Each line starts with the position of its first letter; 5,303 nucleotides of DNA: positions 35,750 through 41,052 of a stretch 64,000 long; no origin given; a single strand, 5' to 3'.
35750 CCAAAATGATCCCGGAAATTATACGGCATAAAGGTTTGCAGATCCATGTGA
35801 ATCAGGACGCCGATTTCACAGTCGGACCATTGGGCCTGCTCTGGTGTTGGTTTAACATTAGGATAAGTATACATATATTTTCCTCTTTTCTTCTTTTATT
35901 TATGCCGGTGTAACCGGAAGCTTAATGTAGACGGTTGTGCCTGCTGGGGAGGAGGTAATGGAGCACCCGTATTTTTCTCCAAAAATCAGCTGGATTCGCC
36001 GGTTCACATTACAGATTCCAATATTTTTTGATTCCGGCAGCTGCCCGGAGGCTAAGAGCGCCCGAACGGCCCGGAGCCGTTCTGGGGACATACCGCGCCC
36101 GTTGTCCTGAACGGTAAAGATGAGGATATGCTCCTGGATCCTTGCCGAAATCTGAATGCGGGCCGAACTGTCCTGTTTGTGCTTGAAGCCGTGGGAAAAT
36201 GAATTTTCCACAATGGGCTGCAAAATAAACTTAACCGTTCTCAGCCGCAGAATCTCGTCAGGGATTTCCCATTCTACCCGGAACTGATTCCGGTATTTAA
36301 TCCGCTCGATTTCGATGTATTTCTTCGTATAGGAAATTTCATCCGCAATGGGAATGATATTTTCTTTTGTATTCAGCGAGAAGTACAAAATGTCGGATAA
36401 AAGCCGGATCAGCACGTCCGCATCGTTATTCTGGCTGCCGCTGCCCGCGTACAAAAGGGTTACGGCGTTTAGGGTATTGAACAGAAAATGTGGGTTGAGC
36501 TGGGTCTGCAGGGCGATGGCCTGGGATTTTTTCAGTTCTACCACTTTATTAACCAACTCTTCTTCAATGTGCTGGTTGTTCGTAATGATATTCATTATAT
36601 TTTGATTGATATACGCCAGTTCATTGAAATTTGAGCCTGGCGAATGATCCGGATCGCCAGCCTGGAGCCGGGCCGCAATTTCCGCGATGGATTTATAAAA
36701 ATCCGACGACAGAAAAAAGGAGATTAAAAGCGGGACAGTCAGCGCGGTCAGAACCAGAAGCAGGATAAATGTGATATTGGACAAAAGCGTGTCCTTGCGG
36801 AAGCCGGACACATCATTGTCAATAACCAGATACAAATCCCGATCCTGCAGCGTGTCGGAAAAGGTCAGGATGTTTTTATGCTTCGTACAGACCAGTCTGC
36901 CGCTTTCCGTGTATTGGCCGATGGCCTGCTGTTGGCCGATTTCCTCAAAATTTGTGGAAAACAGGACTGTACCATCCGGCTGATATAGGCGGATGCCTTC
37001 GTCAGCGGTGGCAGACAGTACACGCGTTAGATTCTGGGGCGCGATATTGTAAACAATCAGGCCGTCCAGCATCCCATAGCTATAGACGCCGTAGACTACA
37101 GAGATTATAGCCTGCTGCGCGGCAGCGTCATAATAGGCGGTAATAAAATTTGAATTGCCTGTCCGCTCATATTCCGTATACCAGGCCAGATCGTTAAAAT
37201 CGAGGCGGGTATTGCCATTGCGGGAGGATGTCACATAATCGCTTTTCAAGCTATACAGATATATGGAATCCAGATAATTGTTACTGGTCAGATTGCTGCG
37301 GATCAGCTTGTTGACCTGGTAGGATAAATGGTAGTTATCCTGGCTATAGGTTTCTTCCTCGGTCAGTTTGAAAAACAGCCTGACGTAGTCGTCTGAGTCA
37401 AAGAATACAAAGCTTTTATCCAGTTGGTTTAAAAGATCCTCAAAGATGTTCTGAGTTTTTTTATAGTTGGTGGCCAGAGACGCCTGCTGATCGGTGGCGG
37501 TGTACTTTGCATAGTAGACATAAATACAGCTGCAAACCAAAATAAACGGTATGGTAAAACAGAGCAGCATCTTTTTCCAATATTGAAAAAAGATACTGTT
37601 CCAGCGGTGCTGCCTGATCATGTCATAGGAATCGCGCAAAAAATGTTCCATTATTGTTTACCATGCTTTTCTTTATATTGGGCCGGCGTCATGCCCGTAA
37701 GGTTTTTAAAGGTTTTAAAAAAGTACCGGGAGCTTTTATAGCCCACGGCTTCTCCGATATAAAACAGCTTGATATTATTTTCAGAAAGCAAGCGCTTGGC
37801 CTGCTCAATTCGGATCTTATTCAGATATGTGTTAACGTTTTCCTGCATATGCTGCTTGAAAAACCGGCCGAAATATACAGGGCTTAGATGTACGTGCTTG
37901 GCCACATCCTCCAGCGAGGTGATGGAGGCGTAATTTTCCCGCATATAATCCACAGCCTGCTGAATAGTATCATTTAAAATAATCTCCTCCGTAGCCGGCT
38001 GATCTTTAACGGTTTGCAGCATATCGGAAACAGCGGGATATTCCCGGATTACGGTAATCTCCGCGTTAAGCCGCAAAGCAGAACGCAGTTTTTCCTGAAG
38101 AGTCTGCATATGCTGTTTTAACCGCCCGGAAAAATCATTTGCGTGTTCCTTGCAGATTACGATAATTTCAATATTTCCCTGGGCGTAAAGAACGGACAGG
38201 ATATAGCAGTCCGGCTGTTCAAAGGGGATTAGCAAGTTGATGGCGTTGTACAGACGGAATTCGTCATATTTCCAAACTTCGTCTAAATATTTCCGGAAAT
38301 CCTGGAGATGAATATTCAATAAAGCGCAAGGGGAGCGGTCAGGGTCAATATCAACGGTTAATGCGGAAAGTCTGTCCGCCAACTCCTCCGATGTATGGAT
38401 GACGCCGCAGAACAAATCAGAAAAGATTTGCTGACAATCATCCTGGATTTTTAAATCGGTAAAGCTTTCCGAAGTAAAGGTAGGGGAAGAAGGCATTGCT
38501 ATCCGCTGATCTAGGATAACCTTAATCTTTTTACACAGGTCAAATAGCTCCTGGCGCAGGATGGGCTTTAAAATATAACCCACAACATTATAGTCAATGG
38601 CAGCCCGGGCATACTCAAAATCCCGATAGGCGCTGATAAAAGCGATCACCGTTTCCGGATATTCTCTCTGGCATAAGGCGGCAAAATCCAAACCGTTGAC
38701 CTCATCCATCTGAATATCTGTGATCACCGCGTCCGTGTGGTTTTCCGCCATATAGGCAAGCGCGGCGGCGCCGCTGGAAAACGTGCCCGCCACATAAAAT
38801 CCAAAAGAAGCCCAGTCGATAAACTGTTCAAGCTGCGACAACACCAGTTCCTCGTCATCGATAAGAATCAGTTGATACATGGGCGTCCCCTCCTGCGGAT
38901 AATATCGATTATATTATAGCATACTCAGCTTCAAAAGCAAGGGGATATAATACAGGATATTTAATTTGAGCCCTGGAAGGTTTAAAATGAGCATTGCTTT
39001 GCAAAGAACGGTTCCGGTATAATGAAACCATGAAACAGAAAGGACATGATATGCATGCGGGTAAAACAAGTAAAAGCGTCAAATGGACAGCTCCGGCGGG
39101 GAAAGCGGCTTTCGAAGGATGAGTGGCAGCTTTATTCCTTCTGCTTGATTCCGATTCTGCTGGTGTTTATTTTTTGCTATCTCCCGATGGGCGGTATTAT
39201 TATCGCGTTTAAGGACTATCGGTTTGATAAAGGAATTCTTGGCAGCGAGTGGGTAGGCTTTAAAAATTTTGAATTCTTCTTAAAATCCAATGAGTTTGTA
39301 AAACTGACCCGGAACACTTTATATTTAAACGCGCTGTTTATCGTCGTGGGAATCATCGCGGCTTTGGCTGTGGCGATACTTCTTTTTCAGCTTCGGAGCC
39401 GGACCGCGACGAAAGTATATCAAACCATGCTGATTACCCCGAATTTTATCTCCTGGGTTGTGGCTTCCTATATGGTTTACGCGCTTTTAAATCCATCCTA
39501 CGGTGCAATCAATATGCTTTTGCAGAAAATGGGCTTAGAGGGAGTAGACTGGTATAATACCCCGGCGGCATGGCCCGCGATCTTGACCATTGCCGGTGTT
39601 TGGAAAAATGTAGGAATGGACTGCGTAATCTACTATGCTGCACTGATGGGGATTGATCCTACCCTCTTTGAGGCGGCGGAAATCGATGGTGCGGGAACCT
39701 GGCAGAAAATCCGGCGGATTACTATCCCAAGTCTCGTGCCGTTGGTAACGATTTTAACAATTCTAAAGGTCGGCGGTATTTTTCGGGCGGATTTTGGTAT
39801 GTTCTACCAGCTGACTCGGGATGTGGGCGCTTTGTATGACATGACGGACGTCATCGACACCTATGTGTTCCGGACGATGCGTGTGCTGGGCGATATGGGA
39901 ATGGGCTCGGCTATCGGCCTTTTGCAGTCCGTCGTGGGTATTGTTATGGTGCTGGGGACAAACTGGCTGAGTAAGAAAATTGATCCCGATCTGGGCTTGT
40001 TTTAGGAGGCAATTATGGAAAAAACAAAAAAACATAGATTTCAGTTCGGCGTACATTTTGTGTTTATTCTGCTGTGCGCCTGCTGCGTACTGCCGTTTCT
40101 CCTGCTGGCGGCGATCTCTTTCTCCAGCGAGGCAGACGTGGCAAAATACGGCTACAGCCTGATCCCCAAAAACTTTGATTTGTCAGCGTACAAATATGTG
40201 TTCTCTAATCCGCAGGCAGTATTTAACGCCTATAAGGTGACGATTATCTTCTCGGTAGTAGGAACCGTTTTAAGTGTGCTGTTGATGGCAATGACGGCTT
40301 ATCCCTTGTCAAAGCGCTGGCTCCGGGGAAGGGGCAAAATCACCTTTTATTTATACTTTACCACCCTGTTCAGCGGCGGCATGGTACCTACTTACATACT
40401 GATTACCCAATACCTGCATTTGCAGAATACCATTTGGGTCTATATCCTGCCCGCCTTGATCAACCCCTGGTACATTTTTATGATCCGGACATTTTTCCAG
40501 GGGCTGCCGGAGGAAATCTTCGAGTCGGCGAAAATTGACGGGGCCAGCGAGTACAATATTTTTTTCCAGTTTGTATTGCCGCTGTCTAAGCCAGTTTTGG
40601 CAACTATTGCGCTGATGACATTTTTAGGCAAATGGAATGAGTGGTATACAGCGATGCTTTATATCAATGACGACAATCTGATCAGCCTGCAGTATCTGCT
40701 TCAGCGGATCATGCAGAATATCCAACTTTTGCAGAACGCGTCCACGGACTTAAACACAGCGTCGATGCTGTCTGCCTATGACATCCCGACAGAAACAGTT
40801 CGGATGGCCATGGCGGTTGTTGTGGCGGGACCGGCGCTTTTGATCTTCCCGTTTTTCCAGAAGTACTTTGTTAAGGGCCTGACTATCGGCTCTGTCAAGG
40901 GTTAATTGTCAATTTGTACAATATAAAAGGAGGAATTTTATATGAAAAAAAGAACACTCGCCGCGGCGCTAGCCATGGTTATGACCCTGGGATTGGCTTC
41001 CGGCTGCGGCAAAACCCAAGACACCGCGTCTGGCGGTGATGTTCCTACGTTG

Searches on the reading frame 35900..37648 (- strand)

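Call 9: search_protein_families(library=pfam, proteins=[window:35900-37648:-], max_evalue=0.001)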
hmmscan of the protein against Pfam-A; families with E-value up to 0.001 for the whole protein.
window:35900-37648:- (582 aa): 3 families
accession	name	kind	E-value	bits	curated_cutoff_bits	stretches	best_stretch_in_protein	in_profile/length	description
PF06580.19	His_kinase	-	3e-19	69.5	25.2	1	378-456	4-81/81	Histidine kinase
PF02518.31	HATPase_c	-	4.9e-09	37.1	26.4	1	476-580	6-110/111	Histidine kinase-, DNA gyrase B-, and HSP90-like ATPase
PF02743.24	dCache_1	-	2.1e-08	34.4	45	1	53-232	9-183/240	Cache domain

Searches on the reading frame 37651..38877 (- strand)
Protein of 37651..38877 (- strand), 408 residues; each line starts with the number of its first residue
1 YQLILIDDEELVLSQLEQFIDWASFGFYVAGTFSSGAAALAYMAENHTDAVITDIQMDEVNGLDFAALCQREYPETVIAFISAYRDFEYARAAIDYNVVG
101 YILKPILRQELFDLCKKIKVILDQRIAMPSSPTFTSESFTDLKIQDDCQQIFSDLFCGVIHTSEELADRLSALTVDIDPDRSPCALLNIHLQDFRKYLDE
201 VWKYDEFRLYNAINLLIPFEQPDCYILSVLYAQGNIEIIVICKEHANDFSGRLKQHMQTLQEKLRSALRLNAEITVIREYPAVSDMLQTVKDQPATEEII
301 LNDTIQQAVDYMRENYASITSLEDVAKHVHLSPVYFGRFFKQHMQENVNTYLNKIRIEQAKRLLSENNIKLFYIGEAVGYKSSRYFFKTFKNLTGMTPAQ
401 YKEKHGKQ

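Call 9: search_protein_families(library=pfam, proteins=[window:37651-38877:-], max_evalue=0.001)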
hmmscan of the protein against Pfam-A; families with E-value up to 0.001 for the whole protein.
window:37651-38877:- (408 aa): 3 families
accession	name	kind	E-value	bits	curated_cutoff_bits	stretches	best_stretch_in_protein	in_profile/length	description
PF00072.30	Response_reg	-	2.5e-22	79.6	30.2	1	4-113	2-108/111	Response regulator receiver domain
PF12833.13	HTH_18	-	1.4e-17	64.1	33.6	1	326-403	2-79/80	Helix-turn-helix domain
PF00165.29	HTH_AraC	-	4.3e-13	49.5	26.6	1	369-401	9-40/42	Bacterial regulatory helix-turn-helix proteins, AraC family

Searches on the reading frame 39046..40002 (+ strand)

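Call 9: search_protein_families(library=pfam, proteins=[window:39046-40002:+], max_evalue=0.001)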
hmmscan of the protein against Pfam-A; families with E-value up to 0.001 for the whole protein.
window:39046-40002:+ (319 aa): 1 family
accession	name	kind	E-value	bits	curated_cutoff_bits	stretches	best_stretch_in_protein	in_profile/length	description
PF00528.27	BPD_transp_1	-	4.9e-11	43.1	26.4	1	99-312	2-182/184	Binding-protein-dependent transport system inner membrane component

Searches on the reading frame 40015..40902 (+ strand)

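Call 9: search_protein_families(library=pfam, proteins=[window:40015-40902:+], max_evalue=0.001)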
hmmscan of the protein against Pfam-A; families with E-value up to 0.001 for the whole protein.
window:40015-40902:+ (296 aa): 1 family
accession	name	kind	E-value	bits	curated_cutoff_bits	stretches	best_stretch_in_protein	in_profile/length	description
PF00528.27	BPD_transp_1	-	2.6e-09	37.5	26.4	1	109-289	18-182/184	Binding-protein-dependent transport system inner membrane component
